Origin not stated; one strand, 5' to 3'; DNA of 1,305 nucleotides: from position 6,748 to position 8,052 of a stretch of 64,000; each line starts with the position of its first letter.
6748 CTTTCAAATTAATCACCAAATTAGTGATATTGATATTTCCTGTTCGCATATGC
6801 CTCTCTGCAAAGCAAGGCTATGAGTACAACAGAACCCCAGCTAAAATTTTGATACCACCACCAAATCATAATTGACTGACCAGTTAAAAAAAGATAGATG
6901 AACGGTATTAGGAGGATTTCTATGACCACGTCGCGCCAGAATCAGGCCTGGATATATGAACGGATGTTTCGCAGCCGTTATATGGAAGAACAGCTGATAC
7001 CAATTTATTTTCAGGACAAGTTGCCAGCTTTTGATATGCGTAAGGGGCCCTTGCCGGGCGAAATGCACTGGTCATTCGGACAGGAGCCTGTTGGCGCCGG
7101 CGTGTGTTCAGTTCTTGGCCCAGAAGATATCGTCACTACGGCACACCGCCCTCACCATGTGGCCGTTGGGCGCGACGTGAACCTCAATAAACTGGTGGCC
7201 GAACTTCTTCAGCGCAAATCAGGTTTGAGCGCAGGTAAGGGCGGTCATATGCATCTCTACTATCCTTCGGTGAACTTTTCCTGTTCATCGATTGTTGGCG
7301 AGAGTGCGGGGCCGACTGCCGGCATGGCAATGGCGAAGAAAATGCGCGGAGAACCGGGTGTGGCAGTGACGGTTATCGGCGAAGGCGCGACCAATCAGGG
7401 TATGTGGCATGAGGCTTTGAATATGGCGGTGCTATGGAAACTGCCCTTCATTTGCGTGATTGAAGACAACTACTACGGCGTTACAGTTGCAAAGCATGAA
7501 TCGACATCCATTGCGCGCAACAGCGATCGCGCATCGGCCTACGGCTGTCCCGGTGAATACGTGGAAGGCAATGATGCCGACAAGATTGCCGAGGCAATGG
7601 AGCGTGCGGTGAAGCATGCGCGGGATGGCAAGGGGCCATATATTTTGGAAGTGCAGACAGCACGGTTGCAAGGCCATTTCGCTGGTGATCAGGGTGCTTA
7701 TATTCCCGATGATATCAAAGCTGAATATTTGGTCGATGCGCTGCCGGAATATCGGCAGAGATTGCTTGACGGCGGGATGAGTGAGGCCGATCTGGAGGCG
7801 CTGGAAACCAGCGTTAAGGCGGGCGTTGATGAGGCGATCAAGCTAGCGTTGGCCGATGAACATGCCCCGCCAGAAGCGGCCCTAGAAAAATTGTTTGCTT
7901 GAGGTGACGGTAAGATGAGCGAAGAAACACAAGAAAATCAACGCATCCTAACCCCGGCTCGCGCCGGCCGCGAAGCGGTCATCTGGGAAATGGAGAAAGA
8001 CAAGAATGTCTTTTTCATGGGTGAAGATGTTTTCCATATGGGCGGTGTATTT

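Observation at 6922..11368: TPP-dependent E1alpha/E1beta operon with an inserted Rieske oxygenase and an E2 split into separate lipoyl and catalytic genes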

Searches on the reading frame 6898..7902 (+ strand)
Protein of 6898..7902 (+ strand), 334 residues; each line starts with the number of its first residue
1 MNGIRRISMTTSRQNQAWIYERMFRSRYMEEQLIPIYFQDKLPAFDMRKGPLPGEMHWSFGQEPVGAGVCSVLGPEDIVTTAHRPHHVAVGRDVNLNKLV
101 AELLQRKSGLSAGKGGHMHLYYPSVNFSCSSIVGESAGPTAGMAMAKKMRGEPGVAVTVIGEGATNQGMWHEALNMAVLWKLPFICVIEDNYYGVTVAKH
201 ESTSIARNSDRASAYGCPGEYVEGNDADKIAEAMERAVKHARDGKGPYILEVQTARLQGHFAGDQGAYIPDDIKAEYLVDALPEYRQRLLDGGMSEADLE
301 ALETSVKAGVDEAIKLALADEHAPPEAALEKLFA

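Call 5: search_protein_families(library=pfam, proteins=[window:6898-7902:+], max_evalue=0.01)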
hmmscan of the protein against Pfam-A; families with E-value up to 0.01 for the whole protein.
window:6898-7902:+ (334 aa): 4 families
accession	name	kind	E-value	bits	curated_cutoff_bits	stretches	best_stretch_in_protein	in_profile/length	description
PF00676.26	E1_dh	-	1.7e-54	185.3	22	1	54-324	24-298/300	Dehydrogenase E1 component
PF13292.11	DXP_synthase_N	-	7.1e-09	35.8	21.2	1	136-194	116-174/274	1-deoxy-D-xylulose-5-phosphate synthase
PF02775.26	TPP_enzyme_C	-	0.00037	20.7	21.9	1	138-252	31-151/151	Thiamine pyrophosphate enzyme, C-terminal TPP binding domain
PF00456.26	Transketolase_N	-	0.0075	15.7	22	0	158-254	149-243/334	Transketolase, thiamine diphosphate binding domain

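Call 6: search_protein_families(library=ncbifam, proteins=[window:6898-7902:+], max_evalue=0.01)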
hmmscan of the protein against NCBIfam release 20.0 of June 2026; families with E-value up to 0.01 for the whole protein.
window:6898-7902:+ (334 aa): 12 families
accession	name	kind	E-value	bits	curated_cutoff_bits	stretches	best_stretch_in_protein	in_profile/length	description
TIGR03182.1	PDH_E1_alph_y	equivalog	1.6e-68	231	393.85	1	17-332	5-313/315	pyruvate dehydrogenase (acetyl-transferring) E1 component subunit alpha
TIGR03181.1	PDH_E1_alph_x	equivalog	1.8e-43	148.8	411.35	1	11-334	21-328/341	pyruvate dehydrogenase (acetyl-transferring) E1 component subunit alpha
NF004559.0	PRK05899.2-5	equivalog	2.3e-08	32.7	488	1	115-249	111-242/627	transketolase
TIGR00204.1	dxs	equivalog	1.2e-07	30.7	465.95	1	138-193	118-173/616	1-deoxy-D-xylulose-5-phosphate synthase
NF008968.0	PRK12315.1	subfamily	3e-05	22.5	510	1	139-195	122-178/582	1-deoxy-D-xylulose-5-phosphate synthase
NF003933.0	PRK05444.2-2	equivalog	3.3e-05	22.6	395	1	140-259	127-252/606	1-deoxy-D-xylulose-5-phosphate synthase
NF004556.0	PRK05899.2-2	equivalog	6.8e-05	21.3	575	1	115-242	110-236/639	transketolase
NF006914.0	PRK09404.1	equivalog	7.3e-05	21.2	764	1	150-313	337-507/919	2-oxoglutarate dehydrogenase E1 component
NF008907.0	PRK12270.1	equivalog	9e-05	20.4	878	1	152-314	659-828/1241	multifunctional oxoglutarate decarboxylase/oxoglutarate dehydrogenase thiamine pyrophosphate-binding subunit/dihydrolipoyllysine-residue suc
NF004807.0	PRK06154.1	equivalog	0.00011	21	607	1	138-256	434-556/565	thiamine pyrophosphate-requiring protein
TIGR00239.1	2oxo_dh_E1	equivalog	0.00016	19.7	770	1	155-266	347-462/931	2-oxoglutarate dehydrogenase E1 component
TIGR00232.1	tktlase_bact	equivalog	0.0018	16.7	682.25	1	158-255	147-242/654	transketolase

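Call 34: search_solved_structures(query=window:6898-7902:+, max_evalue=1e-10)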
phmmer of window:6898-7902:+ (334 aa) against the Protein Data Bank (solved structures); distinct sequences matched with E-value up to 1e-10: 28.
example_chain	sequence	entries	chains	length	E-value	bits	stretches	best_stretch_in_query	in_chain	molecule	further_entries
3exf_A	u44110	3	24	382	3.6e-41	144.6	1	52-326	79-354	Pyruvate dehydrogenase E1 component subunit alpha, somatic form, mitochondrial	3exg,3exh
1ni4_A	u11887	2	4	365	9.5e-41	143.2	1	52-326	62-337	Pyruvate dehydrogenase E1 component: Alpha subunit | Pyruvate dehydrogenase E1 component subunit alpha, somatic form, mitochondrial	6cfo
3exe_A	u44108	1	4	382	1.1e-40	143.1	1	52-326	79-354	Pyruvate dehydrogenase E1 component subunit alpha, somatic form, mitochondrial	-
2ozl_A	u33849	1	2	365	1.3e-40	142.8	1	52-326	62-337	Pyruvate dehydrogenase E1 component alpha subunit, somatic form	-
6cer_A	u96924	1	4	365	2.5e-40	141.9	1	52-326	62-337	Pyruvate dehydrogenase E1 component subunit alpha, somatic form, mitochondrial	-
3exi_A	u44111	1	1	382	2.8e-40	141.7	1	52-326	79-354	Pyruvate dehydrogenase E1 component subunit alpha, somatic form, mitochondrial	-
1um9_A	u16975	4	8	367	3e-28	102.1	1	63-334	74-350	2-oxo acid dehydrogenase alpha subunit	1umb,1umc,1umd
1qs0_A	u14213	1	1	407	3.2e-20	75.8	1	58-327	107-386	2-OXOISOVALERATE DEHYDROGENASE ALPHA-SUBUNIT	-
2bp7_A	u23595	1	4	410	3.3e-20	75.8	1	58-327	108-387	2-OXOISOVALERATE DEHYDROGENASE ALPHA SUBUNIT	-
1w85_A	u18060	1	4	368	5.4e-20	75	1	130-320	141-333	PYRUVATE DEHYDROGENASE E1 COMPONENT, ALPHA SUBUNIT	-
3duf_A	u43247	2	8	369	5.4e-20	75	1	130-320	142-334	Pyruvate dehydrogenase E1 component subunit alpha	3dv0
1w88_A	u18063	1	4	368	1e-19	74.1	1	130-320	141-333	PYRUVATE DEHYDROGENASE E1 COMPONENT, ALPHA SUBUNIT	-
3dva_A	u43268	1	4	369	1.4e-19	73.7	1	130-320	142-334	Pyruvate dehydrogenase E1 component subunit alpha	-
2j9f_A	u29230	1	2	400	7e-15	58.2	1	46-273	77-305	2-OXOISOVALERATE DEHYDROGENASE ALPHA SUBUNIT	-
1dtw_A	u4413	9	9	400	3.9e-14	55.8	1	46-270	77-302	BRANCHED-CHAIN ALPHA-KETO ACID DEHYDROGENASE ALPHA SUBUNIT | 2-OXOISOVALERATE DEHYDROGENASE ALPHA SUBUNIT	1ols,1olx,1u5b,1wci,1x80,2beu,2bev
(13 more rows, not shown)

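Call 46: search_dna_similar(query=window:6898-7902:+, collection=plasmids, mode=protein, max_rows=40, max_evalue=1e-20)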
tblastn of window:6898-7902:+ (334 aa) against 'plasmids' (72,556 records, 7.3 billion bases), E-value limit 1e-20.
Records with a match: 395; places in all: 475; records where one place covers at least 80% of the query: 324.
Best place of each record, by identity: <60% 395.
By first word of the organism name: Azospirillum 27; Sphingobium 20; Rhodococcus 18; Paracoccus 17; Sinorhizobium 17; Rhizobium 17; Acinetobacter 17; Phaeobacter 15; Shinella 14; Enterococcus 14; and 84 more.
By predicted mobility (MOB-suite, as given by PLSDB): non-mobilizable 273; conjugative 66; mobilizable 56.
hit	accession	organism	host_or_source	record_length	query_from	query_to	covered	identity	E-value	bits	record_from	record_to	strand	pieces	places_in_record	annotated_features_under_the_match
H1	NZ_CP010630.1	Phaeobacter inhibens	cell culture,clam larvae aquaculture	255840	5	334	99%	50.6%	9e-106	346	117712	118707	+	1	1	thiamine pyrophosphate-dependent dehydrogenase E1 component subunit ...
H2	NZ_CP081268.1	Phaeobacter inhibens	-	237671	5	334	99%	50.3%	6e-105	343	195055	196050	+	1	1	thiamine pyrophosphate-dependent dehydrogenase E1 component subunit ...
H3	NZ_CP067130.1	Paracoccus seriniphilus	cell culture,washing water of Bugula ...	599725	7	334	98%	50.0%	1e-104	343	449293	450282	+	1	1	thiamine pyrophosphate-dependent dehydrogenase E1 component subunit ...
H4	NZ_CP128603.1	Roseibium aggregatum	cell culture,marine biofilms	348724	9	334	98%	50.0%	9e-104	340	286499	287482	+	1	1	thiamine pyrophosphate-dependent dehydrogenase E1 component subunit ...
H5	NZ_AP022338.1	Mameliella alba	-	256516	9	334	98%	48.8%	4e-103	338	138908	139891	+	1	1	thiamine pyrophosphate-dependent dehydrogenase E1 component subunit ...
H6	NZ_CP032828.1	Sphingomonas paeninsulae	whole organism,soil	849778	12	334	97%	49.1%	3e-99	327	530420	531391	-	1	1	thiamine pyrophosphate-dependent dehydrogenase E1 component subunit ... | alpha-ketoacid dehydrogenase subunit beta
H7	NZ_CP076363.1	Gemmobacter fulvus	cell culture,Anabaena culture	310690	6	334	99%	47.4%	2e-98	325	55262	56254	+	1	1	thiamine pyrophosphate-dependent dehydrogenase E1 component subunit ...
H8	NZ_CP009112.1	Rhodococcus opacus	soil sample, Enrichment culture with ...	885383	14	334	96%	46.0%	8e-85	286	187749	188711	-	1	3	thiamine pyrophosphate-dependent dehydrogenase E1 component subunit ...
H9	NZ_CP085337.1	Haladaptatus halobius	cell culture,saline soil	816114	4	334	99%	41.9%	7e-75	257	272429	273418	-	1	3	thiamine pyrophosphate-dependent dehydrogenase E1 component subunit ...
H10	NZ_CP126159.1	Halobaculum halobium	cell culture,sediment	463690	8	333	98%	41.8%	6e-71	246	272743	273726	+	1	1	thiamine pyrophosphate-dependent dehydrogenase E1 component subunit ...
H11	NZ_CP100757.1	Natrinema gelatinilyticum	marine sediment,sediment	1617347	12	333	96%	41.8%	4e-75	258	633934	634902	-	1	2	record has no annotation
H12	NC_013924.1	Natrialba magadii ATCC 43099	-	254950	19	334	95%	42.3%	8e-76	260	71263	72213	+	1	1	thiamine pyrophosphate-dependent dehydrogenase E1 component subunit ...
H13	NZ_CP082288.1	Halobaculum roseum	cell culture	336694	8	333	98%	40.9%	1e-69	242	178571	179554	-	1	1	thiamine pyrophosphate-dependent dehydrogenase E1 component subunit ...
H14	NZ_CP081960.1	Halobaculum magnesiiphilum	cell culture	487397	8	333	98%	40.9%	2e-69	241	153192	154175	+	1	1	thiamine pyrophosphate-dependent dehydrogenase E1 component subunit ...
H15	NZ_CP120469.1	Halobaculum limi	cell culture,sediment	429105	10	334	97%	40.8%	3e-68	238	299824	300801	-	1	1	thiamine pyrophosphate-dependent dehydrogenase E1 component subunit ...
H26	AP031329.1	Thermus thermophilus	-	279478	19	334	95%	35.5%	1e-42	164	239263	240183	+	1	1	acoA: acetoin:2,6-dichlorophenolindophenol oxidoreductase subunit alpha | helix-turn-helix domain-containing protein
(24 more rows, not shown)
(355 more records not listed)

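Call 47: get_annotated_region(hit=H1, flank=9000)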
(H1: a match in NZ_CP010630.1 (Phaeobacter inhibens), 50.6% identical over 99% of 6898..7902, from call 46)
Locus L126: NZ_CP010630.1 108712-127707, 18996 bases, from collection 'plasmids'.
description: Phaeobacter inhibens strain P78 plasmid pP78_a, complete sequence
organism: Phaeobacter inhibens (NCBI taxid 221822)
taxonomy: Bacteria; Pseudomonadota; Alphaproteobacteria; Rhodobacterales; Roseobacteraceae; Phaeobacter; Phaeobacter inhibens
host: -; source: cell culture,clam larvae aquaculture; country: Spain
typing (MOB-suite, as given by PLSDB): non-mobilizable; replicon rep_cluster_377
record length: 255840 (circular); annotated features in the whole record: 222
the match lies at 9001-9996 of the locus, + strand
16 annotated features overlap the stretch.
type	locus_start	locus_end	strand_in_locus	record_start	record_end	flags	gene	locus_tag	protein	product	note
CDS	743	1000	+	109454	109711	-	-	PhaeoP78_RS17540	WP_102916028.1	hypothetical protein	-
CDS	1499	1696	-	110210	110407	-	-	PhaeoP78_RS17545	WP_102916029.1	hypothetical protein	-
CDS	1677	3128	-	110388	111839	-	-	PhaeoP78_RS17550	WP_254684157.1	hypothetical protein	-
CDS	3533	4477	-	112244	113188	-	-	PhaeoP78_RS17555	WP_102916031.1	ATP-binding protein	-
CDS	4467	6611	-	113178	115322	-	-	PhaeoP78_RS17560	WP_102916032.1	Mu transposase C-terminal domain-containing protein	-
CDS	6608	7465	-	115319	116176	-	-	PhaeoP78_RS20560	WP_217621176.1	hypothetical protein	-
CDS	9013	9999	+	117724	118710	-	-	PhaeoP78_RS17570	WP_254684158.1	thiamine pyrophosphate-dependent dehydrogenase E1 component subunit alpha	-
CDS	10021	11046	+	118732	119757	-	-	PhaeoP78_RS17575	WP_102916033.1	alpha-ketoacid dehydrogenase subunit beta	-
CDS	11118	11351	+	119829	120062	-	-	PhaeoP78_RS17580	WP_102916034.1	lipoyl domain-containing protein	-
CDS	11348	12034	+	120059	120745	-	-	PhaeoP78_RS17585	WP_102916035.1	2-oxo acid dehydrogenase subunit E2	-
CDS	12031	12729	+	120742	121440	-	-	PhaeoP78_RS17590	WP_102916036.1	lipoate--protein ligase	-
CDS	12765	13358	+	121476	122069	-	-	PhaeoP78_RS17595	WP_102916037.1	Twin-arginine translocation pathway signal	-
CDS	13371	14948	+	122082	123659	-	-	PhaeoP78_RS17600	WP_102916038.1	GMC family oxidoreductase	-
CDS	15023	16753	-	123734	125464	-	-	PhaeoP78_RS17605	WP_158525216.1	helix-turn-helix domain-containing protein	-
CDS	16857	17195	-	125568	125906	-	-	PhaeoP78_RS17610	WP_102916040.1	carboxymuconolactone decarboxylase family protein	-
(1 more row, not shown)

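Call 61: search_protein_families(library=ncbifam, proteins=[L126:12765-13358:+, L126:13371-14948:+, L126:15023-16753:-], max_evalue=0.00001)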
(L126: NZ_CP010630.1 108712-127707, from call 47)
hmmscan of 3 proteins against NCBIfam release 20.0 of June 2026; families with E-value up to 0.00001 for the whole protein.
L126:12765-13358:+ (197 aa): 0 families

L126:13371-14948:+ (525 aa): 6 families
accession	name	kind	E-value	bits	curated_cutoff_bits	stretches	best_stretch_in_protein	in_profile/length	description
NF058674.1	CholsOxChoxAB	equivalog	1e-20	73.8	850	2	433-517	447-533/535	cholesterol oxidase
TIGR02462.1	pyranose_ox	equivalog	2.2e-15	56.6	544.9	1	389-520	412-547/548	pyranose oxidase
NF002550.0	PRK02106.1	subfamily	2.4e-14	52.8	605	1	195-281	183-270/563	choline dehydrogenase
TIGR01810.1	betA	equivalog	3.3e-11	42.6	732.1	0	196-281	177-263/532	choline dehydrogenase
TIGR03970.1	mycofact_MftG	equivalog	2.6e-09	36.6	387.45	0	455-516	424-486/487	mycofactocin dehydrogenase MftG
TIGR04542.1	GMC_mycofac_2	equivalog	4.7e-07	29.2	400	0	207-322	167-276/425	mycofactocin system GMC family oxidoreductase MftG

L126:15023-16753:- (576 aa): 13 families
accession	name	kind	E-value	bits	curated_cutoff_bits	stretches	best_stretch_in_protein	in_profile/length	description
NF008485.2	PRK11388.1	equivalog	4.8e-34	117.7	551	2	296-569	335-634/643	dihydroxyacetone kinase operon transcriptional regulator DhaR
TIGR02915.1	PEP_resp_reg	equivalog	2.3e-15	56.4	502.6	1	382-570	236-442/445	PEP-CTERM-box response regulator transcription factor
NF041552.1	TF_PrdR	equivalog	4e-11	41.9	795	1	382-564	364-570/577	sigma-54 dependent transcriptional regulator PrdR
NF008469.0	PRK11361.1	equivalog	1.8e-10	40.2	714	1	382-535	240-403/461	acetoacetate metabolism transcriptional regulator AtoC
TIGR01818.1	ntrC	equivalog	3.4e-09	36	558.6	1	382-524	231-383/463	nitrogen regulation protein NR(I)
NF049963.1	RespRegFlgRCampy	domain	6.2e-09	35.2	750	1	382-566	231-423/429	fla regulon two-component system response regulator FlgR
NF011953.0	PRK15424.1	equivalog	1.3e-08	33.9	703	1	382-570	325-534/538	propionate catabolism operon regulatory protein PrpR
NF041946.1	LuxO_transreg_Vib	equivalog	1.5e-08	33.9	800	1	419-525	272-383/463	quorum-sensing sigma-54 dependent transcriptional regulator LuxO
TIGR01817.1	nifA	equivalog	5.6e-07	28.7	528.85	0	430-516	344-436/534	nif-specific transcriptional activator NifA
TIGR02974.1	phageshock_pspF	equivalog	1e-06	28.2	443.55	0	383-506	97-231/336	phage shock protein operon transcriptional activator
TIGR02329.1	propionate_PrpR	equivalog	4.7e-06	25.5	499.2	0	382-568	310-525/526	propionate catabolism operon regulatory protein PrpR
NF041906.1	V4R_TF_MobR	exception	5.1e-06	25.3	999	0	382-564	329-538/544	phenol degradation transcriptional regulator MobR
NF008085.0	PRK10820.1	equivalog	5.7e-06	25.2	576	0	291-518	202-447/520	transcriptional regulator TyrR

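Call 79: get_annotated_region(hit=H26, flank=4000)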
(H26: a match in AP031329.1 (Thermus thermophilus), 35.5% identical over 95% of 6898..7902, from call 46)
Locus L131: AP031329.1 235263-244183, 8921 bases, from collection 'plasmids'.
description: Thermus thermophilus TF24 plasmid pTF24b DNA, complete sequence
organism: Thermus thermophilus (NCBI taxid 274)
taxonomy: Bacteria; Deinococcota; Deinococci; Thermales; Thermaceae; Thermus; Thermus thermophilus
host: -; source: -; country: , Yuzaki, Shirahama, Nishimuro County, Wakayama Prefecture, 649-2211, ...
typing (MOB-suite, as given by PLSDB): non-mobilizable; replicon rep_cluster_1121
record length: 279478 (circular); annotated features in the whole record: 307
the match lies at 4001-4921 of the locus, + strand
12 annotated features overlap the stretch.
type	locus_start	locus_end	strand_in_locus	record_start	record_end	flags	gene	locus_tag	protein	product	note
CDS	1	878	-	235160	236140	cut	-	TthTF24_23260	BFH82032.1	LacI family DNA-binding transcriptional regulator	-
CDS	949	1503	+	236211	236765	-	-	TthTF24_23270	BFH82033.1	hypothetical protein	-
CDS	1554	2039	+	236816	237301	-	-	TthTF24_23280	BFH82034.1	hypothetical protein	-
CDS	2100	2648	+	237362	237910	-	-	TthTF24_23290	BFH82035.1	hypothetical protein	-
CDS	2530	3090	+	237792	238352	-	-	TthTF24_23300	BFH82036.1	IS5-like element ISTth7 family transposase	-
CDS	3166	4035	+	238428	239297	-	-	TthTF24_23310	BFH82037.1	helix-turn-helix domain-containing protein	-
CDS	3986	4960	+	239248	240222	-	acoA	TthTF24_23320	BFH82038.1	acetoin:2,6-dichlorophenolindophenol oxidoreductase subunit alpha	-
CDS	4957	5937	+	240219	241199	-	-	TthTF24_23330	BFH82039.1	alpha-ketoacid dehydrogenase subunit beta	-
CDS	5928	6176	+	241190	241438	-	-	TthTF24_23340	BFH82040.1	hypothetical protein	-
CDS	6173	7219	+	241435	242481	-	dctP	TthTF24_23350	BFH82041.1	TRAP transporter substrate-binding protein DctP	-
CDS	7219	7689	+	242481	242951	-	-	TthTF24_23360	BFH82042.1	hypothetical protein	-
CDS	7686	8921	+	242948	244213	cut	-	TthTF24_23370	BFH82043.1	TRAP transporter large permease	-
